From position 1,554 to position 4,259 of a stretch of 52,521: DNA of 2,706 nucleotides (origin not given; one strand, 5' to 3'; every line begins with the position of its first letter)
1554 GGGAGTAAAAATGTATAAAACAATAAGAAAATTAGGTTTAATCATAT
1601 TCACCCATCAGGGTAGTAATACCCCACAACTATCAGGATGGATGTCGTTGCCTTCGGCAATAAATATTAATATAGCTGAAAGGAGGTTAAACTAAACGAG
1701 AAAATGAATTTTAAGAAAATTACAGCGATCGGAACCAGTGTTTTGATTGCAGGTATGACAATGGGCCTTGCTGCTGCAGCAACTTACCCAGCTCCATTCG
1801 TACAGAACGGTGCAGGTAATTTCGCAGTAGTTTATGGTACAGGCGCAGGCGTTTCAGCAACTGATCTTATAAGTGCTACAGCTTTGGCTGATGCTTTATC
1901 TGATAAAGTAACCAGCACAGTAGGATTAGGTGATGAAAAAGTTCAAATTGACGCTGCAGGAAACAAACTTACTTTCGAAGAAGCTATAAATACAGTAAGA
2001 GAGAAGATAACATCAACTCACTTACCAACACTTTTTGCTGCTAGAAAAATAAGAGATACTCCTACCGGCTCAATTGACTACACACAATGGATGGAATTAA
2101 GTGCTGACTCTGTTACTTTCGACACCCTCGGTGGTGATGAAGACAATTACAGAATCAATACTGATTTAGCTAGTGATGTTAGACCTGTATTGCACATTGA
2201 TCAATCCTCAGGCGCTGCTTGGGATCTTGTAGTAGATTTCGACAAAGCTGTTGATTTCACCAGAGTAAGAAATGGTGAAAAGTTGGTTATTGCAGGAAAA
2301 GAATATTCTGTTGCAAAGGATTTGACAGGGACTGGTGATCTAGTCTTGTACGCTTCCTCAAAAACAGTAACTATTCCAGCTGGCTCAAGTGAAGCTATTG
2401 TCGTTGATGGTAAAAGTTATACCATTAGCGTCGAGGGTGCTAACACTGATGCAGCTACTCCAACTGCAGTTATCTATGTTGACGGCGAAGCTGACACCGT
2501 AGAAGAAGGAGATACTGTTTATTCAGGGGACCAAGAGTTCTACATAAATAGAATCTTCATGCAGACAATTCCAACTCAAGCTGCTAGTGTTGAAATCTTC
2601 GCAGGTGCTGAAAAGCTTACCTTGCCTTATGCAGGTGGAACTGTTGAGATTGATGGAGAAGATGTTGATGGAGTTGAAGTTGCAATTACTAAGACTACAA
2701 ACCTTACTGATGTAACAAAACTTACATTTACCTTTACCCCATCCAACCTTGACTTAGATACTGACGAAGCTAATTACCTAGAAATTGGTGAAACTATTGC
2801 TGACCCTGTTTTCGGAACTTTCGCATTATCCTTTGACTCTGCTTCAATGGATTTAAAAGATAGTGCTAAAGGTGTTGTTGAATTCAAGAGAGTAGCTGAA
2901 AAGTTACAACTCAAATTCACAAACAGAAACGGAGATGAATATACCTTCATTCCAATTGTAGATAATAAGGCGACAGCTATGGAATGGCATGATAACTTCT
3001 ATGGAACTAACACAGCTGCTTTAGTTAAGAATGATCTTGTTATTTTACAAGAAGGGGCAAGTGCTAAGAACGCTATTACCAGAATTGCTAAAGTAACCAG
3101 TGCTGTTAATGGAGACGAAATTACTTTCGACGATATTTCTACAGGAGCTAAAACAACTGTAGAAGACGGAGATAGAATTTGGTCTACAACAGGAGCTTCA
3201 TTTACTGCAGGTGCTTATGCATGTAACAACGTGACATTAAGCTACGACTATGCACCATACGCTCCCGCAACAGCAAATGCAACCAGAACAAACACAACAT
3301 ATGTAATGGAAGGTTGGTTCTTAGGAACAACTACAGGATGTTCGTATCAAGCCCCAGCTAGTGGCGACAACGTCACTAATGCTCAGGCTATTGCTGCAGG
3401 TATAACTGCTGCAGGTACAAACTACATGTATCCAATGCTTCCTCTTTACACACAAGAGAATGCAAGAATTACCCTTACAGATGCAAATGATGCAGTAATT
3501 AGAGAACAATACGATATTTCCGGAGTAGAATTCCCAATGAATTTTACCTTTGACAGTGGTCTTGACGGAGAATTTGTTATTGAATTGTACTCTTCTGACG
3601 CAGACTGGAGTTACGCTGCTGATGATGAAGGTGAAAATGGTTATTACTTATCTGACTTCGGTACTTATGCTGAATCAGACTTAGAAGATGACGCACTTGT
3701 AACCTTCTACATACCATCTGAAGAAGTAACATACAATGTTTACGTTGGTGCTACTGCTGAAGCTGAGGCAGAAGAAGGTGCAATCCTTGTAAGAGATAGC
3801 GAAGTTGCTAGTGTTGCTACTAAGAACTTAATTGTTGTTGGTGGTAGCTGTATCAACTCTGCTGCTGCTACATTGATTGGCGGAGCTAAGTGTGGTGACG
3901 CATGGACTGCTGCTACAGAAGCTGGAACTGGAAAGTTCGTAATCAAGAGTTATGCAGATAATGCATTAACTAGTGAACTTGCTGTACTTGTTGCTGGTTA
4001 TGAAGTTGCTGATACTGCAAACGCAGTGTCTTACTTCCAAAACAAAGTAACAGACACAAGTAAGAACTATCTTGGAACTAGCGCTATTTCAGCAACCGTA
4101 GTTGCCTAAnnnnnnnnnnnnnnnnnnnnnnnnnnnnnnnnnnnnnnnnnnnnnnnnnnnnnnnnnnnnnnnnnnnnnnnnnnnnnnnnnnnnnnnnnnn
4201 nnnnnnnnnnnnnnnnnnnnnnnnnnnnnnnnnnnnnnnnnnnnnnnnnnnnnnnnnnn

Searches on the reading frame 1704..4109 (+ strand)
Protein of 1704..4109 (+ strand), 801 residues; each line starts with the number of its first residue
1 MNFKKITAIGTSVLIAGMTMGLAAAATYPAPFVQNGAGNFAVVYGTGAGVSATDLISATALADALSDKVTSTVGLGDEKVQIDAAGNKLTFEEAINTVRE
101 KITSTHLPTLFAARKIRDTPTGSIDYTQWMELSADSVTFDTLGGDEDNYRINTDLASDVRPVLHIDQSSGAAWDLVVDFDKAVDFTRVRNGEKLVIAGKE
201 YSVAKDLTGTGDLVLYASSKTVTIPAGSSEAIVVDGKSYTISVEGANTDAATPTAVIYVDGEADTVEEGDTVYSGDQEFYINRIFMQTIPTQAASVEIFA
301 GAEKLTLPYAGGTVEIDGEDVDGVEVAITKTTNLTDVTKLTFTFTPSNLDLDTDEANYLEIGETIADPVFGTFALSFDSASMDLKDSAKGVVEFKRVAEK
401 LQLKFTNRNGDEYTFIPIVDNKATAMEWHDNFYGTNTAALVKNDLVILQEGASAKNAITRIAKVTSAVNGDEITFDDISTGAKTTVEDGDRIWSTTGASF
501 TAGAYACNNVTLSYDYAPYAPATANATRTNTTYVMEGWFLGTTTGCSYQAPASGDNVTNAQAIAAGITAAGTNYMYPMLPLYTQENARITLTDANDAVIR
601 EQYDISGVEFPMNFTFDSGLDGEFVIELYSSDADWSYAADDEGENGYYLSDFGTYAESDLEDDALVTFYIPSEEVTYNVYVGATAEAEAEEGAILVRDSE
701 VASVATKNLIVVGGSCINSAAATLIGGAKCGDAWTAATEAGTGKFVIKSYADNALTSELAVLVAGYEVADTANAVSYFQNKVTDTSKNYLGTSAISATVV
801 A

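Call 7: search_protein_families(library=pfam, proteins=[window:1704-4109:+], max_evalue=0.01)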
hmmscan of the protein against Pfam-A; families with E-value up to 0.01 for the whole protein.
window:1704-4109:+ (801 aa): 1 family
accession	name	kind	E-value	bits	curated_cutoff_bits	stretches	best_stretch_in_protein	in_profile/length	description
PF05124.17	S_layer_C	-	2.5e-08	34.2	23.9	1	27-778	4-173/177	S-layer like family, outer domain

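Call 10: find_homologous_proteins(query=window:1704-4106:+, max_evalue=0.00001)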
Query window:1704-4106:+ (801 aa): 40 proteins with E <= 0.00001 among 8000 candidates.
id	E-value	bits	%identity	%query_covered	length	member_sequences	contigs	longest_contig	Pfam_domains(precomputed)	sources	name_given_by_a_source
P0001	0.0e+0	1734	100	100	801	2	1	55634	PF05124.18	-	-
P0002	0.0e+0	1100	67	100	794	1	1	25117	PF05124.18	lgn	-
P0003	1.9e-266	904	66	86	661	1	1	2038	-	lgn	-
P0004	9.2e-254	862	59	100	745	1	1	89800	PF05124.18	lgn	-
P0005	3.5e-167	576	43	99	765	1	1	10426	-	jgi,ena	-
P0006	4.1e-158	546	42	100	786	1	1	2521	PF05124.18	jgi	jgi:hypothetical protein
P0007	8.3e-91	323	35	97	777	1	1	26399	PF05124.18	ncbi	-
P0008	3.2e-88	315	34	97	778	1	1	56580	PF05124.18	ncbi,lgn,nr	ncbi:S-layer protein [Candidatus Woesearchaeota archaeon]|nr:S-layer protein [Candidatus Woesearchae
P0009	3.7e-67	245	47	24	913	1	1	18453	PF05124.18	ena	-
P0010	1.0e-63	234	53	19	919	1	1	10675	-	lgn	-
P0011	1.1e-63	234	55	19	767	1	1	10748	PF05124.18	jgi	jgi:hypothetical protein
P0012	1.0e-57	214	29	64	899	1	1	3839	PF05124.18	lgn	-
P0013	3.4e-54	202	30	52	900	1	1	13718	PF05124.18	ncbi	-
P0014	8.0e-53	198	34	43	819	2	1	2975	PF05124.18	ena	-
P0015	6.3e-52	195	51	16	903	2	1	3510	PF05124.18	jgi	-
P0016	3.9e-51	192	27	60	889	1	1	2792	PF05124.18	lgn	-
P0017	2.1e-49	187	57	13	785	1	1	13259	PF05124.18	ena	-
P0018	6.4e-47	178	55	13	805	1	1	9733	-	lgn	-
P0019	2.4e-45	173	26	61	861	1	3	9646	PF05124.18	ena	-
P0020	5.0e-45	172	28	60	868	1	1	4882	PF05124.18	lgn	-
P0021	5.3e-45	172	49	16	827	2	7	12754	PF05124.18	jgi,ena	-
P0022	1.0e-42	164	28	98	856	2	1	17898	PF05124.18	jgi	-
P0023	1.1e-42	164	30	52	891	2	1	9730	PF05124.18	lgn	-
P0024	2.4e-42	163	28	51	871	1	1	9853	PF05124.18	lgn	-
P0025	6.8e-42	162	46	19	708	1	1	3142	PF05124.18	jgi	jgi:hypothetical protein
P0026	6.9e-42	162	24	17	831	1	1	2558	PF05124.18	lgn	-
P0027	1.1e-41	161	51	17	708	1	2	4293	PF05124.18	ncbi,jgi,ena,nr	ncbi:MAG TPA: hypothetical protein PLK34_02725 [Candidatus Pacearchaeota archaeon]|nr:hypothetical p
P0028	2.3e-40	157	43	14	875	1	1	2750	PF05124.18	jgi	jgi:hypothetical protein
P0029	3.3e-40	156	27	52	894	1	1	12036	PF05124.18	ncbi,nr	ncbi:MAG: hypothetical protein M1165_02440 [Candidatus Pacearchaeota archaeon]|nr:hypothetical prote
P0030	1.5e-39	154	26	56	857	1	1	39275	PF05124.18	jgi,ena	-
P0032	1.0e-38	151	31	72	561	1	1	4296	PF05124.18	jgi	jgi:hypothetical protein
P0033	1.4e-38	151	29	59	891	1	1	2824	PF05124.18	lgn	-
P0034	9.3e-37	145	48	14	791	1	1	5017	PF05124.18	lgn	-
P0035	1.2e-36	144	30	42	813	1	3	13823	PF05124.18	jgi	jgi:hypothetical protein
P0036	2.1e-32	130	27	47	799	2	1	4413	PF05124.18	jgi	jgi:hypothetical protein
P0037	2.0e-30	124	41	17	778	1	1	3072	PF05124.18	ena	-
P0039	1.7e-20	91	38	12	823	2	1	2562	PF05124.18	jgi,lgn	-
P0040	7.9e-16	76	58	9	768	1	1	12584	PF05124.18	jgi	jgi:hypothetical protein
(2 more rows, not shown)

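Call 11: find_encoding_contigs(protein=P0002, flank=3000, max_places=2)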
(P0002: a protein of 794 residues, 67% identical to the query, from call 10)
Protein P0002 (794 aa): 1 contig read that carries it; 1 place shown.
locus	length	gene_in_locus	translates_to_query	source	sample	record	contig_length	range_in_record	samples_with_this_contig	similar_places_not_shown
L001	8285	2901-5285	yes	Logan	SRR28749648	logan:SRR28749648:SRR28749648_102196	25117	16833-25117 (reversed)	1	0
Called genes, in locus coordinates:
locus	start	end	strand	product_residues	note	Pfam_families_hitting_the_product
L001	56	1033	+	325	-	-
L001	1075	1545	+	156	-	-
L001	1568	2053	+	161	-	-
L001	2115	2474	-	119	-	PF25212:HVO_A0114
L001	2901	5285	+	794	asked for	PF05124:S_layer_C (faint)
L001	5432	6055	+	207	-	-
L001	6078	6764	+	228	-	-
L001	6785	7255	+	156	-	PF06695:Sm_multidrug_ex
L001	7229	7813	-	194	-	-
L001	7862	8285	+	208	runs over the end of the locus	PF01569:PAP2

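Call 12: find_encoding_contigs(protein=P0004, flank=3000, max_places=2)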
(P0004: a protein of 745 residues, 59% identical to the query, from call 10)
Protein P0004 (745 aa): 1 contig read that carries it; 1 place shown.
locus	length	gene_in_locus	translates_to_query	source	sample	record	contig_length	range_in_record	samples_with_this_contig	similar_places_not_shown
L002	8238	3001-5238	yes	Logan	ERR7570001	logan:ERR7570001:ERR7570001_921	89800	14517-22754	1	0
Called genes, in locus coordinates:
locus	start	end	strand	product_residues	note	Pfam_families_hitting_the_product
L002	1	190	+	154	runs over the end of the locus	-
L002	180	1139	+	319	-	-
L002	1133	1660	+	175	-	-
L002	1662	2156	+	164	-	-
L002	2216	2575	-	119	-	PF25212:HVO_A0114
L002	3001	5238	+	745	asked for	PF05124:S_layer_C (weak)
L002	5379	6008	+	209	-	-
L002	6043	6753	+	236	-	-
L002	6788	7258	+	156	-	PF06695:Sm_multidrug_ex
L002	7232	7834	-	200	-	-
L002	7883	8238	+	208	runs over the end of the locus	PF01569:PAP2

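Call 13: find_encoding_contigs(protein=P0005, flank=3000, max_places=2)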
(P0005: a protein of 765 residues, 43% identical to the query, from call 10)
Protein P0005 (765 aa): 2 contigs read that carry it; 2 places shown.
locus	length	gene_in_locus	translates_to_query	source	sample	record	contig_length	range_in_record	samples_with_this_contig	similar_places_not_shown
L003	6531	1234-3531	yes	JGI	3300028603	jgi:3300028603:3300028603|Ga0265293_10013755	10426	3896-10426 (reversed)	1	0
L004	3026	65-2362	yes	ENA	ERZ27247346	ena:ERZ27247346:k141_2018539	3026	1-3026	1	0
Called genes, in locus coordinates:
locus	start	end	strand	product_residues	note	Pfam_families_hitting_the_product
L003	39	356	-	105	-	PF01909:NTP_transf_2, PF18765:Polbeta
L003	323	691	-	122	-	PF05168:HEPN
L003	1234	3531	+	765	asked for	-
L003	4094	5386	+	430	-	PF07693:KAP_NTPase (weak), PF01047:MarR, PF12802:MarR_2 (faint), PF13412:HTH_24 (weak)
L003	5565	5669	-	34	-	-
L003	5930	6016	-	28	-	-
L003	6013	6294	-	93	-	-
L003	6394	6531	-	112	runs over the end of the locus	-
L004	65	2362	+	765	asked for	-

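Call 18: find_related_loci(query=A2, collection=metagenome_contigs, flank=3000)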
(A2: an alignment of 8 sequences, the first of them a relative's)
Query A2 (801 aa) in metagenome_contigs; peptide patterns used: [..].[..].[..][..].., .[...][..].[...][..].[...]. (x = any residue, [..] = any of these).
389 stretches matched a pattern; 1 encode a relative of the query (tblastn E <= 1e-3); 1 distinct loci.
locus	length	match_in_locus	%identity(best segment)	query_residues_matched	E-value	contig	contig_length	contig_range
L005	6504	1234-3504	43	1-794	0e+0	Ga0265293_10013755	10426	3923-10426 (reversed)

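Call 19: find_related_loci(query=A2, collection=genome_contigs, flank=3000)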
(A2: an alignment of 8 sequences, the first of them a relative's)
Query A2 (801 aa) in genome_contigs; peptide patterns used: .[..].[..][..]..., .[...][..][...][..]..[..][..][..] (x = any residue, [..] = any of these).
381 stretches matched a pattern; 6 encode a relative of the query (tblastn E <= 1e-3); 6 distinct loci.
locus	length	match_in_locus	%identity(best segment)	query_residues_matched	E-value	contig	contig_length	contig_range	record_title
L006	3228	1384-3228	42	1-647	2e-137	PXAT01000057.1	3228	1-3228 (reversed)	MAG: Ectothiorhodospiraceae bacterium isolate T3Sed10_218 T3-Sed10-C92685, whole genome shotgun sequence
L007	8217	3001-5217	35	3-780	9e-102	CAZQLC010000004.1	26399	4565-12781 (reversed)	MAG TPA_asm: uncultured Methanosarcinales archaeon isolate SRP214966_co4_491 genome assembly, contig: NODE_1355_length_2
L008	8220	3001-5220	34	3-780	2e-97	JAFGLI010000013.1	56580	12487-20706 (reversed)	MAG: Candidatus Woesearchaeota archaeon isolate Zod_Metabat.396 k87_7711656, whole genome shotgun sequence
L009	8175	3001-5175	29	8-774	3e-65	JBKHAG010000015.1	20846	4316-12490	MAG: Candidatus Woesearchaeota archaeon isolate D1M01_129 NODE_3652_length_20846_cov_8.889423, whole genome shotgun sequ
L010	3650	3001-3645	41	3-227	1e-35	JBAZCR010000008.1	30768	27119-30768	MAG: Candidatus Pacearchaeota archaeon isolate SO_2017_LW2_78 scaffold_3272_c1_LW138R_2017, whole genome shotgun sequenc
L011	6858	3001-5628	27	1-765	3e-30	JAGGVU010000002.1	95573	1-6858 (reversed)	MAG: Candidatus Aenigmatarchaeota archaeon isolate AUK108 PB_MBMC_062_c_000000000008, whole genome shotgun sequence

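Call 22: find_encoding_contigs(protein=P0006, flank=1500, max_places=2)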
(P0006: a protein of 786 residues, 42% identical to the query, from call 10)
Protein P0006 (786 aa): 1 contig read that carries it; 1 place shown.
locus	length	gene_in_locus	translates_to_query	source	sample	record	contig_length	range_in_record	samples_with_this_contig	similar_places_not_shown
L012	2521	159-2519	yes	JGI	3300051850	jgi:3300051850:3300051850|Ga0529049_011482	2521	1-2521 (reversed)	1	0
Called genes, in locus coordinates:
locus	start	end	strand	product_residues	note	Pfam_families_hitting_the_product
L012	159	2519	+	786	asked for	PF05124:S_layer_C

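Call 23: find_encoding_contigs(protein=P0011, flank=1500, max_places=2)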
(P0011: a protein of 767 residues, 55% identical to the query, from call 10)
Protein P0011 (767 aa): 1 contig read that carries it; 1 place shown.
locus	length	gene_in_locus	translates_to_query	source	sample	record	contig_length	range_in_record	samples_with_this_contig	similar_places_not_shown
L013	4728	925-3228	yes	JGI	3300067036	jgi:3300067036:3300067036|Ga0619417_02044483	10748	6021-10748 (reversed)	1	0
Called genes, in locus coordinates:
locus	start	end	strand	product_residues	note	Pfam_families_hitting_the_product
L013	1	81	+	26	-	?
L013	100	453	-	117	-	PF25212:HVO_A0114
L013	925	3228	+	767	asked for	PF05124:S_layer_C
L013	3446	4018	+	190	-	-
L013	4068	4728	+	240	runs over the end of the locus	-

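Call 24: find_encoding_contigs(protein=P0010, flank=1500, max_places=2)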
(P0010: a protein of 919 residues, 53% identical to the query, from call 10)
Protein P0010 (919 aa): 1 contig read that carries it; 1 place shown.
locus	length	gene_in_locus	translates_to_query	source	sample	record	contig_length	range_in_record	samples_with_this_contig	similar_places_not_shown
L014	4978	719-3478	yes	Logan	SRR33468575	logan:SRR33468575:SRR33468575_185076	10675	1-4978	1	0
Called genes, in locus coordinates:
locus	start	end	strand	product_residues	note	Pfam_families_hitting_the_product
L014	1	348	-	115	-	PF25212:HVO_A0114, PF08279:HTH_11 (weak)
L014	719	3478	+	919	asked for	-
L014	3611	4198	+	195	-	-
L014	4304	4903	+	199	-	-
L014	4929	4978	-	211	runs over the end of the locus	PF09335:VTT_dom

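Call 25: find_encoding_contigs(protein=P0009, flank=1500, max_places=2)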
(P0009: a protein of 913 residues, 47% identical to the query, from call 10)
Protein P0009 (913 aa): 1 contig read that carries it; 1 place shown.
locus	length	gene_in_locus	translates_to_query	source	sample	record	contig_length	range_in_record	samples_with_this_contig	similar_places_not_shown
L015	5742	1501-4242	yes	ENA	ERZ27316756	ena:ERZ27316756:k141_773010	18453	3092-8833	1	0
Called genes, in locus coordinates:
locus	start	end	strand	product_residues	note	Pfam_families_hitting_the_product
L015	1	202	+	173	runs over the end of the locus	-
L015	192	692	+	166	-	-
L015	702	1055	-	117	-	PF25212:HVO_A0114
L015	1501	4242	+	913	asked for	PF05124:S_layer_C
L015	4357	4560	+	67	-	-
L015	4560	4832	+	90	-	-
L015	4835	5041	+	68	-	-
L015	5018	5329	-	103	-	-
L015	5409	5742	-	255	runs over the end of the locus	PF00535:Glycos_transf_2, PF03452:Anp1 (faint)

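Call 28: find_encoding_contigs(protein=P0017, flank=1200, max_places=4)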
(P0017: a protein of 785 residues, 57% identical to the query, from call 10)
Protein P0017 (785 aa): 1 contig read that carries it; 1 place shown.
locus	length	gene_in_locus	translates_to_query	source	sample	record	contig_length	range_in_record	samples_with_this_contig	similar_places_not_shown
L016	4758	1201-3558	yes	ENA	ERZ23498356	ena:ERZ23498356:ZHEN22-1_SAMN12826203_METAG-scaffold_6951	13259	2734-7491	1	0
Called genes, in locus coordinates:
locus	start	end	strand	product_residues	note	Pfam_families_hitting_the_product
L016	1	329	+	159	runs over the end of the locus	-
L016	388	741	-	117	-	PF25212:HVO_A0114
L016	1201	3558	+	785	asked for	PF05124:S_layer_C (weak)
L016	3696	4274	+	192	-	-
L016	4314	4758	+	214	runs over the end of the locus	-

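Call 29: find_encoding_contigs(protein=P0018, flank=1200, max_places=4)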
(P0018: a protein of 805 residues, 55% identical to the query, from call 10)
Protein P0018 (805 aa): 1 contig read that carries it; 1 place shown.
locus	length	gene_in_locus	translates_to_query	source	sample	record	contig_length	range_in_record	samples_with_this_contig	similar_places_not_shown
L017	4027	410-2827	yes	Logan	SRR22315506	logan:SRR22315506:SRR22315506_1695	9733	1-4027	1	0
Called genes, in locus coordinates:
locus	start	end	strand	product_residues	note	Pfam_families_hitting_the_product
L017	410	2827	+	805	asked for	-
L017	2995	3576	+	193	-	-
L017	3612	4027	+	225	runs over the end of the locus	-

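Call 30: find_encoding_contigs(protein=P0021, flank=1200, max_places=8)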
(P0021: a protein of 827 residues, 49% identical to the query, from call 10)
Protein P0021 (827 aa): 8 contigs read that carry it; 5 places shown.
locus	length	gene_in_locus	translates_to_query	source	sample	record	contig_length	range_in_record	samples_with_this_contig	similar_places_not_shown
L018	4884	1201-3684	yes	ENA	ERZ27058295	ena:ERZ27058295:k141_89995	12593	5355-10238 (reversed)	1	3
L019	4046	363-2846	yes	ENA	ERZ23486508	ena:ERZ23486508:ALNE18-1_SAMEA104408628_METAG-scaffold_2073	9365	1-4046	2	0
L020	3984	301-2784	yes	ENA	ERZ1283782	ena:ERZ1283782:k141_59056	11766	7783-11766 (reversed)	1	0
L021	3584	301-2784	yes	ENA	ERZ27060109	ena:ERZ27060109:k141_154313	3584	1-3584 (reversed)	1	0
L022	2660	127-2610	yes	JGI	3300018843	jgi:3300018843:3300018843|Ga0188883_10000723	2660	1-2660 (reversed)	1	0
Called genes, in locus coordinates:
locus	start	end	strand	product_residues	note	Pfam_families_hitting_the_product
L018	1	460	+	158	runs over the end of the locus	-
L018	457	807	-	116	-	PF25212:HVO_A0114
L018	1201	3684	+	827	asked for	PF05124:S_layer_C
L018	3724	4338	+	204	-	PF01909:NTP_transf_2, PF18765:Polbeta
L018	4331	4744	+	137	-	PF01934:HepT-like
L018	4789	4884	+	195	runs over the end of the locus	-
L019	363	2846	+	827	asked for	PF05124:S_layer_C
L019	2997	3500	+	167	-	PF01909:NTP_transf_2, PF18765:Polbeta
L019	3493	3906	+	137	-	PF01934:HepT-like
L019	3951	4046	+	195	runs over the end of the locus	-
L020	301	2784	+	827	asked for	PF05124:S_layer_C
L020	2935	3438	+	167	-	PF01909:NTP_transf_2, PF18765:Polbeta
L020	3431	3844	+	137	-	PF01934:HepT-like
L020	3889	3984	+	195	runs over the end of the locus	-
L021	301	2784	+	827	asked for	PF05124:S_layer_C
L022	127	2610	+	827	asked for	PF05124:S_layer_C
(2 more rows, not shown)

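Call 31: find_encoding_contigs(protein=P0040, flank=1200, max_places=4)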
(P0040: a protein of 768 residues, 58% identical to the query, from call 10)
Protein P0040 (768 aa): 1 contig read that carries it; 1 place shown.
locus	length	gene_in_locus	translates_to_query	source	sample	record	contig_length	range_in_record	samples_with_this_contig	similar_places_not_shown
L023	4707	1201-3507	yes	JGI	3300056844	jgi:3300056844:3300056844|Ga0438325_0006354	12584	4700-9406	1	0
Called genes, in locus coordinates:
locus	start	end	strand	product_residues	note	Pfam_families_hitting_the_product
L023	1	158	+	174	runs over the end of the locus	-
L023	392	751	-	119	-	PF25212:HVO_A0114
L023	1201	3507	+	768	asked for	PF05124:S_layer_C (weak)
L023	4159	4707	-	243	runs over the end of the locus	-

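Call 40: find_encoding_contigs(protein=P0027, flank=1200, max_places=6)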
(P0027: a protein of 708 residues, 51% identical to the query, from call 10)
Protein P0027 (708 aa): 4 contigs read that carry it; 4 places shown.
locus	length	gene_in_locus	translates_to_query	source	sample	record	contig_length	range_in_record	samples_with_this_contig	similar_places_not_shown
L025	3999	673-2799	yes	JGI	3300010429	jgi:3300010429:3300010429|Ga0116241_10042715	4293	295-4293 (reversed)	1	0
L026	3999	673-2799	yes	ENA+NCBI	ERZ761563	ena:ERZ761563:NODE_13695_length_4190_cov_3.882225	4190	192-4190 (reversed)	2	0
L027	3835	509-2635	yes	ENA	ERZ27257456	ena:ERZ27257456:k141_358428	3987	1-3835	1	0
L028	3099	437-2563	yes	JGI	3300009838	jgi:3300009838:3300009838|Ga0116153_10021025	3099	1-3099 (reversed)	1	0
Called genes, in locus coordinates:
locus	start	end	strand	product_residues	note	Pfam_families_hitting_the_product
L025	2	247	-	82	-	PF25212:HVO_A0114 (weak)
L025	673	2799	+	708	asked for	PF05124:S_layer_C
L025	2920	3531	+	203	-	-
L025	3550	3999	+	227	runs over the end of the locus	-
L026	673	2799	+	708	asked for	PF05124:S_layer_C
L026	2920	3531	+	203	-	-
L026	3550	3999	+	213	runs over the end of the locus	?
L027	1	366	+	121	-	?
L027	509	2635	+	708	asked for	PF05124:S_layer_C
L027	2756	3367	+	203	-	-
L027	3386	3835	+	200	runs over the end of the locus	?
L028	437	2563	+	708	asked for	PF05124:S_layer_C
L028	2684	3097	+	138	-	?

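Call 77: find_related_loci(query=A2, collection=viral_contigs, flank=1500)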
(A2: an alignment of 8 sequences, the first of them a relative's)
Query A2 (801 aa) in viral_contigs; peptide patterns used: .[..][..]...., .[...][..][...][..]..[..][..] (x = any residue, [..] = any of these).
86 stretches matched a pattern, but none encodes a relative of the query by tblastn (E <= 1e-3).
